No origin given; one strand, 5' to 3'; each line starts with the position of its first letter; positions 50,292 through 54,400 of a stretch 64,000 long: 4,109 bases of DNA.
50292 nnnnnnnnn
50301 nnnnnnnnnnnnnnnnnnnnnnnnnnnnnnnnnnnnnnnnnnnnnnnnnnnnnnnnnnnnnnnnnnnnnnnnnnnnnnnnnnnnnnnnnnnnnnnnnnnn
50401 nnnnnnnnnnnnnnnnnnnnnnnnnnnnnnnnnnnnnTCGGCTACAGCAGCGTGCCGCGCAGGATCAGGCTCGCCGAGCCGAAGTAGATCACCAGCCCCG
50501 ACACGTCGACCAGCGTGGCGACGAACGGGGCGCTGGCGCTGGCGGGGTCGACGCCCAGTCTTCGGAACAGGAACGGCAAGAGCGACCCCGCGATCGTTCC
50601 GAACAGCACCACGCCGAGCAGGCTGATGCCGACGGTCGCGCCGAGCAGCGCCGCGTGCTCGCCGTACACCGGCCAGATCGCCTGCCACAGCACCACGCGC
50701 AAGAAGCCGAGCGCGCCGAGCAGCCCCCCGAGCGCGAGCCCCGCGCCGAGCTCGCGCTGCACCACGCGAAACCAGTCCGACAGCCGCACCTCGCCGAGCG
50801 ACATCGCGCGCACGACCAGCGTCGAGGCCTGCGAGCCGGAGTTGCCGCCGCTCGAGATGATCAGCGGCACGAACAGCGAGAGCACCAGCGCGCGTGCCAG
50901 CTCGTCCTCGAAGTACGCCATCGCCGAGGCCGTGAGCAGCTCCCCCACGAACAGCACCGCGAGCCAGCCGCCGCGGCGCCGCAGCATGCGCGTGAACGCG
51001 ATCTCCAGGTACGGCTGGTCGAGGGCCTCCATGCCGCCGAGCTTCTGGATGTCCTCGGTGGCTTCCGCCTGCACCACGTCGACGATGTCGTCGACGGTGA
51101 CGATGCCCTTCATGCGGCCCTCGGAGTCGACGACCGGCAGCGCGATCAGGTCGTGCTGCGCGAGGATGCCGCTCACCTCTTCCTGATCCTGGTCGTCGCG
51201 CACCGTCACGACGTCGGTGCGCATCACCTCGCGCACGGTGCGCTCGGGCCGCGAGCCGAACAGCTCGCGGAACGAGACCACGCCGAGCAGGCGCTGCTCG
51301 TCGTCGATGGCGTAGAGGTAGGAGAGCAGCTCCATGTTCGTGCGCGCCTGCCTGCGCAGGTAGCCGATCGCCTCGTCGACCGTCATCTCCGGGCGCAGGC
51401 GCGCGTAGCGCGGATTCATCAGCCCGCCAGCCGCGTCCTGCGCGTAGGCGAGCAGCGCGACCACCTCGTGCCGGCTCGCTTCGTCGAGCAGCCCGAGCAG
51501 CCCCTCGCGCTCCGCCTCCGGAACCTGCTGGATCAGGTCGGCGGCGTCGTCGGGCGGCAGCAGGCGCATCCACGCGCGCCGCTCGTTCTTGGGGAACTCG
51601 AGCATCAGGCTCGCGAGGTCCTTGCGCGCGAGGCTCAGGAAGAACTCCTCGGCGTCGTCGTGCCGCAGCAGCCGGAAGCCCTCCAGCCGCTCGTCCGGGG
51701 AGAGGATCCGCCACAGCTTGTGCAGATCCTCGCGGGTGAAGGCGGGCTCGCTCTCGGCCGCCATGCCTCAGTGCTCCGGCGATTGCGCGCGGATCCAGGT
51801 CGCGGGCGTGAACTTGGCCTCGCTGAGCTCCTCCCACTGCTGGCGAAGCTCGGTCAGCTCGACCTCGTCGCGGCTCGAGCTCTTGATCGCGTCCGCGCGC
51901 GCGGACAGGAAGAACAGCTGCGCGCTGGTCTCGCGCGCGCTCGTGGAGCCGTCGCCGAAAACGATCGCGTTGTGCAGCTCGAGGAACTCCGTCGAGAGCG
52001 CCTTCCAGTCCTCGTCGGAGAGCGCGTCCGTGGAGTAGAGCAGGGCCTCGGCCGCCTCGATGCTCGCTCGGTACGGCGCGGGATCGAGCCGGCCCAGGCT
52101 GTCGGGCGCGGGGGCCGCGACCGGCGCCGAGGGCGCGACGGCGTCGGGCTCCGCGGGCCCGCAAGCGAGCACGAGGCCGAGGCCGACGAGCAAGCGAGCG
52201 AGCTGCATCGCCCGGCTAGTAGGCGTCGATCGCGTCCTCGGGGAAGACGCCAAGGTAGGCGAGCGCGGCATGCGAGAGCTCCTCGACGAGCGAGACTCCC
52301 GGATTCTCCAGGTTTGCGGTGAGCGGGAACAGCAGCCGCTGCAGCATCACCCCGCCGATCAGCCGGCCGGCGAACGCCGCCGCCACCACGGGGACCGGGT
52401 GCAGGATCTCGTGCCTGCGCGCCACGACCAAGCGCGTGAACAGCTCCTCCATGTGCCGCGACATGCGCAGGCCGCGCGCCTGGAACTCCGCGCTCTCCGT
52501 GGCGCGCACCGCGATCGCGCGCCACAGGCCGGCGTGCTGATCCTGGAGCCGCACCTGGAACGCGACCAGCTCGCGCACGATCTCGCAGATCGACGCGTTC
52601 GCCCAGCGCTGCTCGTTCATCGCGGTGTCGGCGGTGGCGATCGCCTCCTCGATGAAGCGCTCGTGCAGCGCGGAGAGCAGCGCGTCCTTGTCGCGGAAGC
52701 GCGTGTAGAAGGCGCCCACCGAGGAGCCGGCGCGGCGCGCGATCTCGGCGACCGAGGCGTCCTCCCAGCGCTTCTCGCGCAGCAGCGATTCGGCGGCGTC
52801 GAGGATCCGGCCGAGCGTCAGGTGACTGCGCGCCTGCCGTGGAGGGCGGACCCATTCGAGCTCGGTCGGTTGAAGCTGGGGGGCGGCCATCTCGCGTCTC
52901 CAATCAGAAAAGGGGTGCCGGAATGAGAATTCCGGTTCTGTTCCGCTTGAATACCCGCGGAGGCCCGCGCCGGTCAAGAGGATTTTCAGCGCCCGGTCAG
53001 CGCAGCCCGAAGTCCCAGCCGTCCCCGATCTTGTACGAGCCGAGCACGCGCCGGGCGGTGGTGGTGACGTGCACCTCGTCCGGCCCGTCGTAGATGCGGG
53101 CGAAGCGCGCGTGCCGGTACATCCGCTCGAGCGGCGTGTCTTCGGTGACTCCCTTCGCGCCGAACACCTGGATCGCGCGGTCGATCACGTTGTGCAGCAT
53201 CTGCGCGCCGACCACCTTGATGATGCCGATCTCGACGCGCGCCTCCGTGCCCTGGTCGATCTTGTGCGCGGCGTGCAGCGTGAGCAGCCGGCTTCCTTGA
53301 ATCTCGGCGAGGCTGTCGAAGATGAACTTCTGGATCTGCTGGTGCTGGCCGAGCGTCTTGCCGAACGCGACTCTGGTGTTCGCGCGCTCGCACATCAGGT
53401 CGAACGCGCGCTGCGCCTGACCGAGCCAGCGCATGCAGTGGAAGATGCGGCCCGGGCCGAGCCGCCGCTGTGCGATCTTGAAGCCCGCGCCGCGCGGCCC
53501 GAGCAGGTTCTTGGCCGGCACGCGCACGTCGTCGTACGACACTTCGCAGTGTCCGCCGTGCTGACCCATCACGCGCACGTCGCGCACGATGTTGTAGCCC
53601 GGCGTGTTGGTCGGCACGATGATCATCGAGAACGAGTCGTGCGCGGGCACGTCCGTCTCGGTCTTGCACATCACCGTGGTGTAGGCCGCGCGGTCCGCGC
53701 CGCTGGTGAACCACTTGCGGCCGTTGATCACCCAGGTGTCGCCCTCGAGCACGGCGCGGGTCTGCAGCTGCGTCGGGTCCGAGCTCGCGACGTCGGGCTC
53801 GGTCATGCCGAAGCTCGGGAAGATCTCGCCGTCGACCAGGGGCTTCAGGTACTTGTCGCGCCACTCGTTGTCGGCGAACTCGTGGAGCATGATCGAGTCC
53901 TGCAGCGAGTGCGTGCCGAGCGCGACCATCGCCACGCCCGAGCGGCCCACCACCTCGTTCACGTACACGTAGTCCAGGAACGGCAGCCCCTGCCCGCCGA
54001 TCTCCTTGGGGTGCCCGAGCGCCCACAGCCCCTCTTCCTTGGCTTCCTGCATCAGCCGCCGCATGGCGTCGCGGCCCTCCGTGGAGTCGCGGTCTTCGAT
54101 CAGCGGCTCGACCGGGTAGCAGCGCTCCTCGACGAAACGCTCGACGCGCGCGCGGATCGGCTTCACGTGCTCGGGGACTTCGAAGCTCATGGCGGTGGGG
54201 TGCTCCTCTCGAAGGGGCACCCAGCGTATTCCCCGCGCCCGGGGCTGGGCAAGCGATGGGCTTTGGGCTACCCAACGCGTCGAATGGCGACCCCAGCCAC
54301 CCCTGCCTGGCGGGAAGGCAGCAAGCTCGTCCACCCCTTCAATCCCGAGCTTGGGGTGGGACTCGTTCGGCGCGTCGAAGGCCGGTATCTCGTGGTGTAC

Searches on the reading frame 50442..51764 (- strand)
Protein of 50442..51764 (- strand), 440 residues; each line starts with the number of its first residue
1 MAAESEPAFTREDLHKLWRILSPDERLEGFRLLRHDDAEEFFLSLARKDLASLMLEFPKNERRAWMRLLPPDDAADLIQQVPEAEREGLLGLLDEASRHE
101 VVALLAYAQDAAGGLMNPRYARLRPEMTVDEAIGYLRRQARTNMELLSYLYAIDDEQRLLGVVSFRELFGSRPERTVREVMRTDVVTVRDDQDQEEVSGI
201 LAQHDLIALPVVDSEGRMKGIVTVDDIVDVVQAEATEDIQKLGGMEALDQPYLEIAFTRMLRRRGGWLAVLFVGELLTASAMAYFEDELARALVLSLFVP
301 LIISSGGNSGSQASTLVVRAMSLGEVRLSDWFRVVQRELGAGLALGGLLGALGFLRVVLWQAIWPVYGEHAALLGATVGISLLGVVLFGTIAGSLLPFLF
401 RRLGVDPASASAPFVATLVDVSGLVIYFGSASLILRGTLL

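Call 60: search_protein_families(library=pfam, proteins=[window:50442-51764:-], max_evalue=0.001)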
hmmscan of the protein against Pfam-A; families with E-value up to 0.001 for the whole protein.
window:50442-51764:- (440 aa): 3 families
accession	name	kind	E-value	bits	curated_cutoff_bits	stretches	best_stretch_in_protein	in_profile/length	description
PF01769.21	MgtE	-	5.3e-36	124.1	27.6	1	299-429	1-124/125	Divalent cation transporter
PF00571.33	CBS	-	2.4e-20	73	24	2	177-231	1-55/57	CBS domain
PF03448.22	MgtE_N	-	1.3e-15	58.2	25.9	1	12-110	4-102/102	MgtE intracellular N domain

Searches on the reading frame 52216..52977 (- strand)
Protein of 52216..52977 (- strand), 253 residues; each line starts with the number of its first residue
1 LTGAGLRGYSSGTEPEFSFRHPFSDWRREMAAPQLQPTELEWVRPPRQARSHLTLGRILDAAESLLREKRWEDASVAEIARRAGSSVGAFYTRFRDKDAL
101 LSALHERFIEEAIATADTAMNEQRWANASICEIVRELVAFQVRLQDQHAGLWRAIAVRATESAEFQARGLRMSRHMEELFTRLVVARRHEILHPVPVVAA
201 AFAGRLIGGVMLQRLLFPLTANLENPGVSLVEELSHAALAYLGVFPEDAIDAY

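Call 60: search_protein_families(library=pfam, proteins=[window:52216-52977:-], max_evalue=0.001)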
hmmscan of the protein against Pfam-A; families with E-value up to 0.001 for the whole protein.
window:52216-52977:- (253 aa): 1 family
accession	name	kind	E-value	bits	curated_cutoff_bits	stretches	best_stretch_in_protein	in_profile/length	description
PF00440.29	TetR_N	-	1.2e-12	47.8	24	1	58-104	1-47/47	Bacterial regulatory proteins, tetR family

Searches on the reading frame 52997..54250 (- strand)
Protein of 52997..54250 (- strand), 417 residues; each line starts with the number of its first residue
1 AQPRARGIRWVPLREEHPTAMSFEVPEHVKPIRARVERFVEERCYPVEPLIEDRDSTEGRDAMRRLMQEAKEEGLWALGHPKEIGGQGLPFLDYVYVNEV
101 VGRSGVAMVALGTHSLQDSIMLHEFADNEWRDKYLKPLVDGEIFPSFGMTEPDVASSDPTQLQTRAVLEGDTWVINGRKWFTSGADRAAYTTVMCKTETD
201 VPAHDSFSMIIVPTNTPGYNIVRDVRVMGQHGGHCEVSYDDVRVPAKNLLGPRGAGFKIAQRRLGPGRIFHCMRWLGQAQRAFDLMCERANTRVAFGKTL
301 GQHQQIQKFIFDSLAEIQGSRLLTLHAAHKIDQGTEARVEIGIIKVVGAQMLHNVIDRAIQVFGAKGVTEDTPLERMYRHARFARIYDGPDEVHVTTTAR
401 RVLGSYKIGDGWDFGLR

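Call 83: search_protein_families(library=pfam, proteins=[window:52997-54250:-], max_evalue=0.001)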
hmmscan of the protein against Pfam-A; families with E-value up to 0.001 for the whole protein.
window:52997-54250:- (417 aa): 4 families
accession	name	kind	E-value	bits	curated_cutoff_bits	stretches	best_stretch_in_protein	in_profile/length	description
PF00441.29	Acyl-CoA_dh_1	-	7.2e-43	146.7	22.4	1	254-403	1-150/150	Acyl-CoA dehydrogenase, C-terminal domain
PF02770.24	Acyl-CoA_dh_M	-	2.9e-22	79.1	33.3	1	146-242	1-97/97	Acyl-CoA dehydrogenase, middle domain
PF08028.16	Acyl-CoA_dh_2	-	1.8e-16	61.1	22.7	1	270-388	2-130/134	Acyl-CoA dehydrogenase, C-terminal domain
PF02771.21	Acyl-CoA_dh_N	-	7.4e-16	59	22.9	1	29-142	4-113/113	Acyl-CoA dehydrogenase, N-terminal domain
